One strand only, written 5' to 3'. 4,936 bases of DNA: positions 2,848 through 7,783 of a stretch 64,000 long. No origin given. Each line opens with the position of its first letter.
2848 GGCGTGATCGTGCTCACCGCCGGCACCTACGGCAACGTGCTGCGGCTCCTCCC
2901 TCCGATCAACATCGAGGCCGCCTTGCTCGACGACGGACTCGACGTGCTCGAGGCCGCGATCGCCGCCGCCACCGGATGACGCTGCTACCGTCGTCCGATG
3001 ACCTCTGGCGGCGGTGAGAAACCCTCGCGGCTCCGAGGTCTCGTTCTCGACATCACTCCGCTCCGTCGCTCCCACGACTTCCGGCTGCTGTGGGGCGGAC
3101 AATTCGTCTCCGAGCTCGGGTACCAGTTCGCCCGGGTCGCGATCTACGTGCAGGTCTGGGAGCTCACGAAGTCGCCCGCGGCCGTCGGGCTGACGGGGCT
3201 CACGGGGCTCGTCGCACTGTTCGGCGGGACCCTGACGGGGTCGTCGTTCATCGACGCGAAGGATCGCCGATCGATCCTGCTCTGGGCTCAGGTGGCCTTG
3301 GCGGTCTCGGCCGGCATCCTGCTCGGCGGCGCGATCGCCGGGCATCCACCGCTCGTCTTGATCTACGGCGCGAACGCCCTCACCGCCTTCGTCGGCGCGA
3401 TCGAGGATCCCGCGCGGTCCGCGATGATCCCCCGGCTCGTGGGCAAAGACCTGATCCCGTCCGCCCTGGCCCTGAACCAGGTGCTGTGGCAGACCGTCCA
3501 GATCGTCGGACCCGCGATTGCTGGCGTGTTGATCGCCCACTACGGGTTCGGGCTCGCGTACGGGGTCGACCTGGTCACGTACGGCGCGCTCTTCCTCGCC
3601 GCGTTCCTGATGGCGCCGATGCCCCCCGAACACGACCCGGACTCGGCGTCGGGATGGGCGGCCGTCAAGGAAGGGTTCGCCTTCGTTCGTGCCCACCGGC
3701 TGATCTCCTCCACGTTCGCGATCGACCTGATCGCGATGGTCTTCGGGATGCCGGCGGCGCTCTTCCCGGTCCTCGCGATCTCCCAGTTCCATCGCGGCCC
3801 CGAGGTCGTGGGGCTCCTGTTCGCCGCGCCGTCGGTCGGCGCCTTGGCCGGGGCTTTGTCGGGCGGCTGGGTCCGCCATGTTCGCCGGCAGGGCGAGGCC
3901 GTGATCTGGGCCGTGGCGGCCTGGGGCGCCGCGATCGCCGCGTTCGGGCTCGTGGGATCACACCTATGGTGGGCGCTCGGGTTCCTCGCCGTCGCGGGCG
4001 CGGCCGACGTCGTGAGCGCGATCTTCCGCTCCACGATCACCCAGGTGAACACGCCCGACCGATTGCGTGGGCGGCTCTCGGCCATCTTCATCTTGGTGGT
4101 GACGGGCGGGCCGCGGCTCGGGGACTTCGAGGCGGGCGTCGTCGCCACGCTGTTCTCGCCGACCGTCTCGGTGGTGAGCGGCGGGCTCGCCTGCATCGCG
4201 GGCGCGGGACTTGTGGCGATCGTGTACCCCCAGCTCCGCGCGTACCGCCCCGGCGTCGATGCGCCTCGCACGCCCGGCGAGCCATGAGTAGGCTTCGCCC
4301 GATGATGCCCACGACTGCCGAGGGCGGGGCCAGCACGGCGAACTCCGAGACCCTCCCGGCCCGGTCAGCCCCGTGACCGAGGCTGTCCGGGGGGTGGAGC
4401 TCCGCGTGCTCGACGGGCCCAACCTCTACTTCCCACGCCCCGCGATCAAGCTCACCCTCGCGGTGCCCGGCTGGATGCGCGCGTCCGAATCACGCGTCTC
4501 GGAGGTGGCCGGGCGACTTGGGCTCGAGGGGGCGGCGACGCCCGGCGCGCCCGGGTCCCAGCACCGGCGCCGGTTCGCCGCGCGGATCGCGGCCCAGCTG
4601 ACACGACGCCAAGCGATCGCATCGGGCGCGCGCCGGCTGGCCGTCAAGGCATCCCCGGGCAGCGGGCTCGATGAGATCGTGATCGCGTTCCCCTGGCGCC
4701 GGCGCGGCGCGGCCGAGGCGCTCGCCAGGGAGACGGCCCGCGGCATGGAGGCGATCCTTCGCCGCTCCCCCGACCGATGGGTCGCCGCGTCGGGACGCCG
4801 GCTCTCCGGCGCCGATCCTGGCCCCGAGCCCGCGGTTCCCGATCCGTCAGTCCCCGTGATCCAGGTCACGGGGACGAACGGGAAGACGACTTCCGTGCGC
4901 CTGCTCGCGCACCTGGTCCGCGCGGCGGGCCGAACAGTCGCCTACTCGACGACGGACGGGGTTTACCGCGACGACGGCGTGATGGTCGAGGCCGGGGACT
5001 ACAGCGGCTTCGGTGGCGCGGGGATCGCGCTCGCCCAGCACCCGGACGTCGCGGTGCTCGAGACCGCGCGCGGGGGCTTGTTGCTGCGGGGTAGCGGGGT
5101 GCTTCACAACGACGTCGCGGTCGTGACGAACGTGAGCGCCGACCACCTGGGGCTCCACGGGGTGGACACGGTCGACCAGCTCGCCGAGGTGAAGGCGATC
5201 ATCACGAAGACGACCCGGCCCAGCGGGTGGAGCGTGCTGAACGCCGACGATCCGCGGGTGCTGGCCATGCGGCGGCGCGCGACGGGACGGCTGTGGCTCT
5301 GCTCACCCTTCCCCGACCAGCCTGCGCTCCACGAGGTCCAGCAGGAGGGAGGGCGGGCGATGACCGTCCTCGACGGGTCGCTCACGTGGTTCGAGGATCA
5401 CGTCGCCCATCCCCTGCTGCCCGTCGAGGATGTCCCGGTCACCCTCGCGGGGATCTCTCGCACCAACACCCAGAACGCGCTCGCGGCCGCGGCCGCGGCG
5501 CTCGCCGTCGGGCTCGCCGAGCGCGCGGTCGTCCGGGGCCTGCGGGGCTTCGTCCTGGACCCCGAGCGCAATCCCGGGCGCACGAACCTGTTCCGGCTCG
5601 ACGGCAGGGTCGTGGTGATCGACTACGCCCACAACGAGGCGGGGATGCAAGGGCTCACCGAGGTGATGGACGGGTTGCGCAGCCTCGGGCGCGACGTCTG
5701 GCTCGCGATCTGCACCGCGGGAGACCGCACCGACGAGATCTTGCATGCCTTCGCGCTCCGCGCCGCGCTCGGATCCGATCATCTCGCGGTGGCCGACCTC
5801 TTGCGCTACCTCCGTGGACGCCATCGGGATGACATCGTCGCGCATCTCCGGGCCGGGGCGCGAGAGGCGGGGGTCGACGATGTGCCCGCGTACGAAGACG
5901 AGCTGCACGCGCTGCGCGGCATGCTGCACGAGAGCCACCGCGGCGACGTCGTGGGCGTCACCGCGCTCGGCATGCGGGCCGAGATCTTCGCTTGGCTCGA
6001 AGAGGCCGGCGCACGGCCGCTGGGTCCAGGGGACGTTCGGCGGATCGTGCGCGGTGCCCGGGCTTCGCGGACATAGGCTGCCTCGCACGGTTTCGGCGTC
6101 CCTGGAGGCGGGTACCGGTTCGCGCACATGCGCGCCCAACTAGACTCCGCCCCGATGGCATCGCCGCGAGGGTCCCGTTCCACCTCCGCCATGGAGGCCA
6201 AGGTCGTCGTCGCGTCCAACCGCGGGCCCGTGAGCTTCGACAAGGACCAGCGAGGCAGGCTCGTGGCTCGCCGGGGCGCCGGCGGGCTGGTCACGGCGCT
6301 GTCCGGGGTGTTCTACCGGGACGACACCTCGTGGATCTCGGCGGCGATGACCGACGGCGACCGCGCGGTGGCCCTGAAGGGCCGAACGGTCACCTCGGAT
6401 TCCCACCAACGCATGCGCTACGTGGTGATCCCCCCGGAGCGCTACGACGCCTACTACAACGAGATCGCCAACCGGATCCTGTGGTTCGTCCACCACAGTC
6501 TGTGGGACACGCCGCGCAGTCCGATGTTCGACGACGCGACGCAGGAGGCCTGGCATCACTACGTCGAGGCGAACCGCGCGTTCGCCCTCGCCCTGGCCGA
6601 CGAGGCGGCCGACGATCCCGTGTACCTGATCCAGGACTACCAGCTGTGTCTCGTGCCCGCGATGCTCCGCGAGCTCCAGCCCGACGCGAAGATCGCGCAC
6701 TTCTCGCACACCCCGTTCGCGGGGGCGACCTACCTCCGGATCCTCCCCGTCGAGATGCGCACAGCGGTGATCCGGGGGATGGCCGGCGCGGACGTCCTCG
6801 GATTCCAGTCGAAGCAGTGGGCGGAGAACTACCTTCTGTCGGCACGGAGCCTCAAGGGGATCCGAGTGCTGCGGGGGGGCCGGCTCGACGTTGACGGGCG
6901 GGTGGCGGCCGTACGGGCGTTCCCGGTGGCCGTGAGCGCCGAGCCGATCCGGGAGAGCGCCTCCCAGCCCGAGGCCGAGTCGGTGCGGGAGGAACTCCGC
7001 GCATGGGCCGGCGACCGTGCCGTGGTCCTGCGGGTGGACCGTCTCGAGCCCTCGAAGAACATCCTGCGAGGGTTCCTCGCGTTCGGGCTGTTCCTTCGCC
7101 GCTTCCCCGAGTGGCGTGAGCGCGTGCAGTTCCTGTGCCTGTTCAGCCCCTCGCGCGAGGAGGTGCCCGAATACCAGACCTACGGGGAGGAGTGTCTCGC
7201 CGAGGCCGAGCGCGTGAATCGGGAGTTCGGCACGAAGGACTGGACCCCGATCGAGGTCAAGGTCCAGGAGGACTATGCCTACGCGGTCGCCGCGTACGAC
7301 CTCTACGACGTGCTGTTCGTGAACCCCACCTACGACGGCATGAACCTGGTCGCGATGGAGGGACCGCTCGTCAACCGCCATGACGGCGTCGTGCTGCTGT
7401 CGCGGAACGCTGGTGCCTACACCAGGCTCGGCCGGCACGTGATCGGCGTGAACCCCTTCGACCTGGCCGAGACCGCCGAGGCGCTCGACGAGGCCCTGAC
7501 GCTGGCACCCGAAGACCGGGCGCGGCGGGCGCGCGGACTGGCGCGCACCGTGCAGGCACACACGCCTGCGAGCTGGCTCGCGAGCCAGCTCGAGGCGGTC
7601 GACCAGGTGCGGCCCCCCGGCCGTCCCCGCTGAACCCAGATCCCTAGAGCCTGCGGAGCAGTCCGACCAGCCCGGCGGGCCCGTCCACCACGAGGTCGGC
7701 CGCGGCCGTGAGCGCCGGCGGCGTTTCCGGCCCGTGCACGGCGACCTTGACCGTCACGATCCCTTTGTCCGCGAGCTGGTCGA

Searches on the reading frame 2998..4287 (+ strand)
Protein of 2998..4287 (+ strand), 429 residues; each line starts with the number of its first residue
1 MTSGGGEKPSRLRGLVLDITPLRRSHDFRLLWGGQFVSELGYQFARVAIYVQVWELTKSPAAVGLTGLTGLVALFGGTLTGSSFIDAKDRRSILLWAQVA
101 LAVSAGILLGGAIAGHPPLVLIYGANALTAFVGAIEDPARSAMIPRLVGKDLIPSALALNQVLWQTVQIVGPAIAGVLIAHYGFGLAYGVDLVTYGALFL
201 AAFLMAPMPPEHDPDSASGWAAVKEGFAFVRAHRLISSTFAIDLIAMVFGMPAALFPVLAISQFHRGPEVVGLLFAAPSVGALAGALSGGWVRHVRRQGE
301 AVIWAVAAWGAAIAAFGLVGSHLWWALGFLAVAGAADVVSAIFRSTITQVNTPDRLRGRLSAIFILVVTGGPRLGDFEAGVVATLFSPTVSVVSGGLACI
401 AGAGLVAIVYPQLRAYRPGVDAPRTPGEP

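Call 18: search_protein_families(library=pfam, proteins=[window:2998-4287:+], max_evalue=0.00001)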
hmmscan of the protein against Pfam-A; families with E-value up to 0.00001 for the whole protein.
window:2998-4287:+ (429 aa): 2 families
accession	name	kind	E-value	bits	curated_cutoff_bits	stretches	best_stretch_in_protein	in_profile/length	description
PF05977.19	MFS_3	-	5.6e-37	127.8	27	1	20-405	5-389/524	Transmembrane secretion effector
PF07690.21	MFS_1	-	7.1e-23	81.5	33.4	1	31-370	1-341/347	Major Facilitator Superfamily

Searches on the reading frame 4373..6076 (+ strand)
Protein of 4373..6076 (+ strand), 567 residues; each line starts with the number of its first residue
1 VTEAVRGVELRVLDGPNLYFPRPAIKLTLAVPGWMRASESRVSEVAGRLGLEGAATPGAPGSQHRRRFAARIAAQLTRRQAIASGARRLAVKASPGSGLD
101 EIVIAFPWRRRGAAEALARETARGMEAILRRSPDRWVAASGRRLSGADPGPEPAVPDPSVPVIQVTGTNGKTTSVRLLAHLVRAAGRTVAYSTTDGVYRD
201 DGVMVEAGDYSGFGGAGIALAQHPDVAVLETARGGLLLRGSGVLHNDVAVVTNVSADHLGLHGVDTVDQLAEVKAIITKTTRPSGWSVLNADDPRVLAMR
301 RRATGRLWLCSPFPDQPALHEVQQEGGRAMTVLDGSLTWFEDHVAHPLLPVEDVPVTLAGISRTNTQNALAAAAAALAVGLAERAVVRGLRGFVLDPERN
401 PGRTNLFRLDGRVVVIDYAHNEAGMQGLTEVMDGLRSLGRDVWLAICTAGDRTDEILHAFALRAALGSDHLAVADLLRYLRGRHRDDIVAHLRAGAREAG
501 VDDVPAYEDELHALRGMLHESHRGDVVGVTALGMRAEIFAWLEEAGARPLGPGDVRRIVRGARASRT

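Call 18: search_protein_families(library=pfam, proteins=[window:4373-6076:+], max_evalue=0.00001)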
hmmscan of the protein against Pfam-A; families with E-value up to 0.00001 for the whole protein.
window:4373-6076:+ (567 aa): 2 families
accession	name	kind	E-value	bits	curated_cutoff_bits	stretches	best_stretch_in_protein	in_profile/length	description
PF08245.18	Mur_ligase_M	-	4.2e-19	69.7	24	1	165-376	1-200/200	Mur ligase middle domain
PF02875.26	Mur_ligase_C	-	1.6e-07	32.7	28.4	1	402-530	1-124/127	Mur ligase, glutamate ligase domain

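Call 25: search_protein_families(library=ncbifam, proteins=[window:4373-6076:+], max_evalue=0.001)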
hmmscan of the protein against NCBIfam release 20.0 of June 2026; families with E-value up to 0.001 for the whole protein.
window:4373-6076:+ (567 aa): 26 families (the best 25 are shown)
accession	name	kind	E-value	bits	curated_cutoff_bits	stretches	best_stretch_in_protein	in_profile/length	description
TIGR02068.2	cya_phycin_syn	equivalog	1.2e-97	328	850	1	158-529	477-846/862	cyanophycin synthetase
NF010623.0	PRK14016.1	subfamily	6.4e-84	282.6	877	1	158-529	478-848/871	cyanophycin synthetase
NF008896.0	PRK11929.1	equivalog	4e-22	77.9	1023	2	219-425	651-848/965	bifunctional UDP-N-acetylmuramoyl-L-alanyl-D-glutamate--2,6-diaminopimelate ligase MurE/UDP-N-acetylmuramoyl-tripeptide--D-alanyl-D-alanine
NF001126.0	PRK00139.1-4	equivalog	6.7e-22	77.7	373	1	156-455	100-383/486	UDP-N-acetylmuramoyl-L-alanyl-D-glutamate--2,6-diaminopimelate ligase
NF001124.0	PRK00139.1-2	equivalog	3.8e-20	72.1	476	1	157-529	107-464/500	UDP-N-acetylmuramoyl-L-alanyl-D-glutamate--2,6-diaminopimelate ligase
TIGR01085.1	murE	subfamily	9.7e-20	70.9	257.3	1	158-529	83-443/472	UDP-N-acetylmuramyl-tripeptide synthetase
NF053645.1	pMurC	equivalog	2.1e-17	63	560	2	158-302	100-233/492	pseudomurein biosynthesis peptide ligase pMurC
TIGR01143.1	murF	subfamily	2.5e-16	59.7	288.6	1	160-432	74-315/418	UDP-N-acetylmuramoyl-tripeptide--D-alanyl-D-alanine ligase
NF010628.0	PRK14022.1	equivalog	4.4e-16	58.7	536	1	156-453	107-380/483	UDP-N-acetylmuramoyl-L-alanyl-D-glutamate--L-lysine ligase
NF053648.1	pMurE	equivalog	4.9e-16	58.5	600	1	244-459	188-373/464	pseudomurein biosynthesis peptide ligase pMurE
TIGR01499.1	folC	subfamily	2.1e-15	57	162.65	2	223-460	111-327/400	bifunctional protein FolC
NF001123.0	PRK00139.1-1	equivalog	5.2e-14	51.8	586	1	159-530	106-462/493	UDP-N-acetylmuramoyl-L-alanyl-D-glutamate--2,6-diaminopimelate ligase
TIGR01087.1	murD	equivalog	1.8e-13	50.4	211.95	2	244-395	170-303/441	UDP-N-acetylmuramoyl-L-alanine--D-glutamate ligase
NF053646.1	pMurD1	equivalog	1.2e-11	44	610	1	160-280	109-218/465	pseudomurein biosynthesis peptide ligase pMurD1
TIGR01082.1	murC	equivalog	3.3e-11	42.9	335.1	1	244-424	166-329/449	UDP-N-acetylmuramate--L-alanine ligase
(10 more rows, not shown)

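Call 54: search_solved_structures(query=window:4373-6076:+, max_evalue=0.00001, show_alignments=1)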
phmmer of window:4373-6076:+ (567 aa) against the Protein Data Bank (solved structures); distinct sequences matched with E-value up to 0.00001: 24.
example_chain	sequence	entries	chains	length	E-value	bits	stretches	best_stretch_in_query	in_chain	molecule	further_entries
7lg5_A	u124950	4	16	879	8.6e-60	206.4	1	154-471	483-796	Cyanophycin synthase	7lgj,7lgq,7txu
7txv_A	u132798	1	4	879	8.6e-60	206.4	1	154-471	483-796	Cyanophycin synthase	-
7wac_A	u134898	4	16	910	7.3e-56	193.4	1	153-465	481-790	Cyanophycin synthase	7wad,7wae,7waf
7lgm_A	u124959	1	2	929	4.1e-53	184.3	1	158-526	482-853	Cyanophycin synthase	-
7lgn_A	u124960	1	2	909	4.7e-53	184.1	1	154-527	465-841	Cyanophycin synthase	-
8w9z_N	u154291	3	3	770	7.1e-15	58.1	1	156-446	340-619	UDP-N-acetylmuramoyl-L-alanyl-D-glutamate--2, 6-diaminopimelate ligase-like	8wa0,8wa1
7d27_A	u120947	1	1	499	7.2e-12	48.2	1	160-533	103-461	UDP-N-acetylmuramoyl-L-alanyl-D-glutamate--2,6-diaminopimelate ligase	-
7tzi_A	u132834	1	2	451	1.1e-11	47.6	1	158-463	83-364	Mur ligase family protein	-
8r5o_Q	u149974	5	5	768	3.6e-10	42.6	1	156-450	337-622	PAP11 | PAP11, MurE-like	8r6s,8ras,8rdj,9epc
8qma_O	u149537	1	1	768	6.6e-10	41.7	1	156-450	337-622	PAP11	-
6vr7_A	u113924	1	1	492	3e-09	39.6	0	364-431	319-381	Mur ligase middle domain protein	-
2gcb_A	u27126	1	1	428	8.9e-08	34.7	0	161-199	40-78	Folylpolyglutamate synthase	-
2gc5_A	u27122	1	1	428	3.4e-07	32.8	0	161-199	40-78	Folylpolyglutamate synthase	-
8xzv_J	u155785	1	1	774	4e-07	32.5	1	156-448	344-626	MurE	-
7b6o_A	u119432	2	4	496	8.2e-07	31.5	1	141-527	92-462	UDP-N-acetylmuramoyl-L-alanyl-D-glutamate-2,6-diaminopimelate ligase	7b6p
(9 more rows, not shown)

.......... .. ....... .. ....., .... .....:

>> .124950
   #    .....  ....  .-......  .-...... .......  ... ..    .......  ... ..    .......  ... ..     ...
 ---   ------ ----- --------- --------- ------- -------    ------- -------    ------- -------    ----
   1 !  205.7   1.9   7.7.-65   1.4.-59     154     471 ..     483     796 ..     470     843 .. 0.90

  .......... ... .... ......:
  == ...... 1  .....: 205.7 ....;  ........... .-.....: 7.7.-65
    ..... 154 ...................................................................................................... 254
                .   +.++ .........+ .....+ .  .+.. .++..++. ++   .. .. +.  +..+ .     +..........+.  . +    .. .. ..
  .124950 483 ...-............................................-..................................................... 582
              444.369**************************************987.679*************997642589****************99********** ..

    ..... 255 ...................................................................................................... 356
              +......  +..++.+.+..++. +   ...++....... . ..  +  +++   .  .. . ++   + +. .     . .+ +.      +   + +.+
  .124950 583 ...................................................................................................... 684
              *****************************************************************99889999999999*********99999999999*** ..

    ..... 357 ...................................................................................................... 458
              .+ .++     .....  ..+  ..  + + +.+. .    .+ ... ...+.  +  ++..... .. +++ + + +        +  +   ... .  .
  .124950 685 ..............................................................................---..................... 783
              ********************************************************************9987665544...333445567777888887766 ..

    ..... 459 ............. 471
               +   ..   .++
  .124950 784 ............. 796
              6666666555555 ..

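Call 56: find_homologous_proteins(query=window:4373-6076:+, max_evalue=1e-20)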
Query window:4373-6076:+ (567 aa): 7532 proteins with E <= 1e-20 among 8000 candidates; the best 120 are listed.
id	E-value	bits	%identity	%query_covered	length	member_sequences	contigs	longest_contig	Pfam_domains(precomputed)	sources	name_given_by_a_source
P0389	0.0e+0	1224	100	99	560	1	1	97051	PF02875.27,PF08245.19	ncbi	ncbi:MAG: Mur ligase family protein [Actinomycetota bacterium]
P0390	0.0e+0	1164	95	100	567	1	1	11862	PF02875.27,PF08245.19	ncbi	-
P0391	0.0e+0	1081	88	100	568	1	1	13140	PF02875.27,PF08245.19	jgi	jgi:cyanophycin synthetase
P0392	0.0e+0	1061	85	100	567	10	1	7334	PF02875.27,PF08245.19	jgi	jgi:cyanophycin synthetase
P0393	0.0e+0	1054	85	100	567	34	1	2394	PF02875.27,PF08245.19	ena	-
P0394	0.0e+0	1053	87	99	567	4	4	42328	PF02875.27,PF08245.19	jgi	jgi:cyanophycin synthetase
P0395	1.1e-265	901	74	99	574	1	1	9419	PF02875.27,PF08245.19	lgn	-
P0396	1.3e-265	901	74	98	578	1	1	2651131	PF02875.27,PF08245.19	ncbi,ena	-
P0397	1.3e-263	894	74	100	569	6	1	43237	PF02875.27,PF08245.19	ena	-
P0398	3.3e-263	893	73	100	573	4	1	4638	PF02875.27,PF08245.19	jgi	jgi:cyanophycin synthetase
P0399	6.0e-263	892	73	99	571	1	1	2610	PF02875.27,PF08245.19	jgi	jgi:cyanophycin synthetase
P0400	1.1e-262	891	73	100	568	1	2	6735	PF02875.27,PF08245.19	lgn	-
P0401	1.3e-262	891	72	98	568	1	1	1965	PF02875.27,PF08245.19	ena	-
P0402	2.4e-262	890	73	100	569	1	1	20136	PF02875.27,PF08245.19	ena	-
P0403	2.4e-262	890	73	100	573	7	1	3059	PF02875.27,PF08245.19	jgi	jgi:cyanophycin synthetase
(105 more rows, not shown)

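Call 72: predict_structure(alignment_id=A2)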
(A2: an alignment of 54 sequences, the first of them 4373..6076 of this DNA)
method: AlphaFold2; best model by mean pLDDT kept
length: 567 residues; sequences in the alignment: 54
mean_pLDDT: 88.1   pTM: 0.80
mean pLDDT of the five models: 88.1, 86.4, 85.7, 84.0, 81.5
residues with pLDDT >= 90: 333; 70-90: 184; 50-70: 49; < 50: 1
segments of 3 or more residues with pLDDT < 50: none
pLDDT, mean of each block of 10 residues (from residue 1): 77 62 79 94 94 86 90 95 88 81 82 88 94 94 89 76 87 91 97 90 84 83 95 61 88 73 66 79 95 88 92 94 94 97 93 92 92 97 97 78 85 92 87 94 92 86 95 89 87 96 93 97 96 89 94 90 88
secondary structure, 60 per line:
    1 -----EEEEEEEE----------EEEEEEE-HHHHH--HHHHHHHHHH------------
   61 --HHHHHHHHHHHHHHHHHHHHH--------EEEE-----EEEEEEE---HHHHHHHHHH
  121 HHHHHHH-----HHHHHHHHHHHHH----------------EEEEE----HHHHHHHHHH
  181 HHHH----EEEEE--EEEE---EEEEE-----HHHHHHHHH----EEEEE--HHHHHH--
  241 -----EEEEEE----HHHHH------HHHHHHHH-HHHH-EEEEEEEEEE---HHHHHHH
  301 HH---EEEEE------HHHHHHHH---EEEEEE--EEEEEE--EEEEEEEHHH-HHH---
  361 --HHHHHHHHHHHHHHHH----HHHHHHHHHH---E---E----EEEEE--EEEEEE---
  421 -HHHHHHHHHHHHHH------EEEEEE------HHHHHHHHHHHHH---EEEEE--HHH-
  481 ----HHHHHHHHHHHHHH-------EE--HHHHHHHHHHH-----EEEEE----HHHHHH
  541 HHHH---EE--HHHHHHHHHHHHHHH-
elements in order: E6-13 E24-30 H32-36 H39-48 H63-83 E92-95 E101-107 H111-127 H133-145 E162-166 H171-184 E189-193 E196-199 E203-207 H213-221 E226-230 H233-238 E246-251 H256-260 H267-274 H276-279 E281-290 H294-302 E306-310 H317-324 E328-333 E336-341 E344-350 H363-378 H383-392 E405-409 E412-417 H422-435 E442-447 H454-466 E470-474 H485-498 H510-520 E526-530 H535-544 H552-566

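Call 74: fold_search(model_id=the predicted structure, library=pdb)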
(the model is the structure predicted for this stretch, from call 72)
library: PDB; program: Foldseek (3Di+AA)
matches with E <= 10: 1175; with E <= 0.001: 158
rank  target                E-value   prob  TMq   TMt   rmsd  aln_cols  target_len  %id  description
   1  7txv_A                7.1e-34  1.00  0.56  0.38   9.1       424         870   33  Cyanophycin synthetase 1 from Synechocystis sp. UTEX2470 E82Q with ATP and 16x(Asp-Arg) (released 2022-06-01)
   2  7lg5_A                9.3e-34  1.00  0.62  0.41   7.6       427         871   33  Synechocystis sp. UTEX2470 Cyanophycin synthetase 1 with ATP (released 2021-08-18)
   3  7wae_A                9.8e-34  1.00  0.64  0.42   6.9       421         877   30  Trichodesmium erythraeum cyanophycin synthetase 1 (TeCphA1) with ATPgammaS, 4x(beta-Asp-Arg), and aspartate (released 2022-09-07)
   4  7lgq_A                1.3e-33  1.00  0.63  0.42   7.6       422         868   34  Cyanophycin synthetase 1 from Synechocystis sp. UTEX2470 with ATP and 8x(Asp-Arg)-Asn (released 2021-08-18)
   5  7lgj_A                1.5e-33  1.00  0.63  0.42   7.6       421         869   33  Cyanophycin synthetase 1 from Synechocystis sp. UTEX2470 with ADPCP and 8x(Asp-Arg)-NH2 (released 2021-08-18)
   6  7lgn_B                1.1e-27  1.00  0.48  0.34   6.1       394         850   33  Cyanophycin synthetase 1 from T. morbirosei (released 2021-08-18)
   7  7wae_C                3.1e-23  1.00  0.40  0.32   8.0       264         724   37  Trichodesmium erythraeum cyanophycin synthetase 1 (TeCphA1) with ATPgammaS, 4x(beta-Asp-Arg), and aspartate (released 2022-09-07)
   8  2wtz_B                1.1e-21  1.00  0.51  0.56   6.2       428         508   24  MurE ligase of Mycobacterium Tuberculosis (released 2009-12-15)
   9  2wtz_A                2.0e-21  1.00  0.51  0.57   6.3       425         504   24  MurE ligase of Mycobacterium Tuberculosis (released 2009-12-15)
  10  7wac_A                3.6e-21  1.00  0.40  0.32   1.7       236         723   39  Trichodesmium erythraeum cyanophycin synthetase 1 (TeCphA1) (released 2022-09-07)
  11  8g6p                  1.0e-19  1.00  0.51  0.57   7.1       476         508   23  Crystal structure of Mycobacterium thermoresistibile MurE in complex with ADP and 2,6-Diaminopimelic acid (released 2023-04-05)
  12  2xja_A                1.1e-19  1.00  0.51  0.57   5.9       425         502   24  Structure of MurE from M.tuberculosis with dipeptide and ADP (released 2010-08-18)
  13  2xja_B                1.2e-19  1.00  0.52  0.58   4.7       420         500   25  Structure of MurE from M.tuberculosis with dipeptide and ADP (released 2010-08-18)
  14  2xja_C                2.1e-19  1.00  0.52  0.59   4.6       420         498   25  Structure of MurE from M.tuberculosis with dipeptide and ADP (released 2010-08-18)
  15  7lgn_A                2.8e-19  1.00  0.47  0.39  11.2       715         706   17  Cyanophycin synthetase 1 from T. morbirosei (released 2021-08-18)
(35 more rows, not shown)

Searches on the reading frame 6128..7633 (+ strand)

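Call 18: search_protein_families(library=pfam, proteins=[window:6128-7633:+], max_evalue=0.00001)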
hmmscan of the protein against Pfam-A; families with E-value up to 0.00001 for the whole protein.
window:6128-7633:+ (501 aa): 1 family
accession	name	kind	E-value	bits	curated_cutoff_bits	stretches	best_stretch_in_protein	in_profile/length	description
PF00982.27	Glyco_transf_20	-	1.7e-103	347.3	32.5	1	25-491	2-471/473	Glycosyltransferase family 20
